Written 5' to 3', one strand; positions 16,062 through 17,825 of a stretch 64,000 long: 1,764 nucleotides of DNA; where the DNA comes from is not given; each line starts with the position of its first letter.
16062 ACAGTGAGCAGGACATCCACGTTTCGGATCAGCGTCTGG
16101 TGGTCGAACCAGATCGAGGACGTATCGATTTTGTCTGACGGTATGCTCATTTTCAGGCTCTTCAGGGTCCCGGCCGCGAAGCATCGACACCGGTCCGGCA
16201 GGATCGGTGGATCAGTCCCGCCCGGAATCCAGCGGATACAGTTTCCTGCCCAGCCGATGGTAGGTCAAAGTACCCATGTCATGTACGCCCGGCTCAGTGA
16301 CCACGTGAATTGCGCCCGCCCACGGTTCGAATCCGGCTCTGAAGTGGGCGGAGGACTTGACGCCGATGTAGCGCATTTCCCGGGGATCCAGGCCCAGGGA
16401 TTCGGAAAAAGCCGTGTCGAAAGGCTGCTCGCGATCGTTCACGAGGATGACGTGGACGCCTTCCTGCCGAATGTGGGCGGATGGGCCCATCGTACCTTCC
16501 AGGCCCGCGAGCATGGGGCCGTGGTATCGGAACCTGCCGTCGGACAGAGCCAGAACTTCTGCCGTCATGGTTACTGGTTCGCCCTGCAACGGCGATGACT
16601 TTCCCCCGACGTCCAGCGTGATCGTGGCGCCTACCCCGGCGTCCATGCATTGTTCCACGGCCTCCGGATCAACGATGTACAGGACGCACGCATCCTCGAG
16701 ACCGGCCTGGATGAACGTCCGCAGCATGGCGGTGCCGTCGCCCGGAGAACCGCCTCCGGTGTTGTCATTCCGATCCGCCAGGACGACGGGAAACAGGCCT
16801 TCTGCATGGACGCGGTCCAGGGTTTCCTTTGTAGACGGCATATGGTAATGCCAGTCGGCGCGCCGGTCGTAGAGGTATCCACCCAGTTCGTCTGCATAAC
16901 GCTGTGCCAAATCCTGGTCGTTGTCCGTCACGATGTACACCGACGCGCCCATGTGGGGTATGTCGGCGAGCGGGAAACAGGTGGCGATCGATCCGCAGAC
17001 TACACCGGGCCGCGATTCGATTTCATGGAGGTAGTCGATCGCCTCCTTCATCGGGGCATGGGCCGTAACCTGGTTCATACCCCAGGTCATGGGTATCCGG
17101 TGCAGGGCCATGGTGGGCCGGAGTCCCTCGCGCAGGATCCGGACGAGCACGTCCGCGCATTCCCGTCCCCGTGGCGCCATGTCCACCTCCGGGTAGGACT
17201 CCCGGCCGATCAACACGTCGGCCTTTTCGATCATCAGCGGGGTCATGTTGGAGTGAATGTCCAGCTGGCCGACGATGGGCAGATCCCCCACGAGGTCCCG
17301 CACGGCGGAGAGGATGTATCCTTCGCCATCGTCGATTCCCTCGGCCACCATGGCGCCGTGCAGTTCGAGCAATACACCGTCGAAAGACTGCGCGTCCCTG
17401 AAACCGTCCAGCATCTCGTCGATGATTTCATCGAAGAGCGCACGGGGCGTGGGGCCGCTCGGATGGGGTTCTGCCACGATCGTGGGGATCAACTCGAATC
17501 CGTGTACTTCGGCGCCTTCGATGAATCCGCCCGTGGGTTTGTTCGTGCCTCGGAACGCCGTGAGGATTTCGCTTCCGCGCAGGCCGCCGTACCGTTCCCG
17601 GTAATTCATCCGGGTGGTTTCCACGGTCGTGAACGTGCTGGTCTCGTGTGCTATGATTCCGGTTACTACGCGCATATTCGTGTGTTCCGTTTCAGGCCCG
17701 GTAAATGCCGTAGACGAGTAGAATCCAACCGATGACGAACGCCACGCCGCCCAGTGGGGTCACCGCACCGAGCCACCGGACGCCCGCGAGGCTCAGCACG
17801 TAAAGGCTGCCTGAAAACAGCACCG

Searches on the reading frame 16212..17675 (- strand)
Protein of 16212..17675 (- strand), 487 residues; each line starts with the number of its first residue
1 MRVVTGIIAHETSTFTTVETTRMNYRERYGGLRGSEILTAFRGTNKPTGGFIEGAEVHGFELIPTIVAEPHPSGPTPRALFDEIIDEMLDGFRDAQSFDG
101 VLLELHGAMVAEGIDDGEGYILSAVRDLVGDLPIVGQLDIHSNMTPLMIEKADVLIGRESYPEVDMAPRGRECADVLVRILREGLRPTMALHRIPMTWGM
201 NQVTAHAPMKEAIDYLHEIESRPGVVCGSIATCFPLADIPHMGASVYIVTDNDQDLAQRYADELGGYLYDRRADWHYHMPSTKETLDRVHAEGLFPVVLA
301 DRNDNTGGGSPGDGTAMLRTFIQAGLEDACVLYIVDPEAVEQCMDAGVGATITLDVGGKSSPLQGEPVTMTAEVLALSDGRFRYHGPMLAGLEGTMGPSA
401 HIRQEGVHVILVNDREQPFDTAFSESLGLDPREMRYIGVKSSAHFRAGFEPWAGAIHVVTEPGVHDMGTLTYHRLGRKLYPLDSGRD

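Call 58: search_protein_families(library=pfam, proteins=[window:16212-17675:-], max_evalue=0.0001)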
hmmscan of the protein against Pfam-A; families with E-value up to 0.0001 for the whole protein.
window:16212-17675:- (487 aa): 2 families
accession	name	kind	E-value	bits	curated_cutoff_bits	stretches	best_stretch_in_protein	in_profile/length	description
PF07364.17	DUF1485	-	8.1e-85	285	22.8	1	2-288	1-288/290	Metallopeptidase family M81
PF07171.17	MlrC_C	-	3e-53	181.1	27.2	1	299-468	1-172/178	MlrC C-terminus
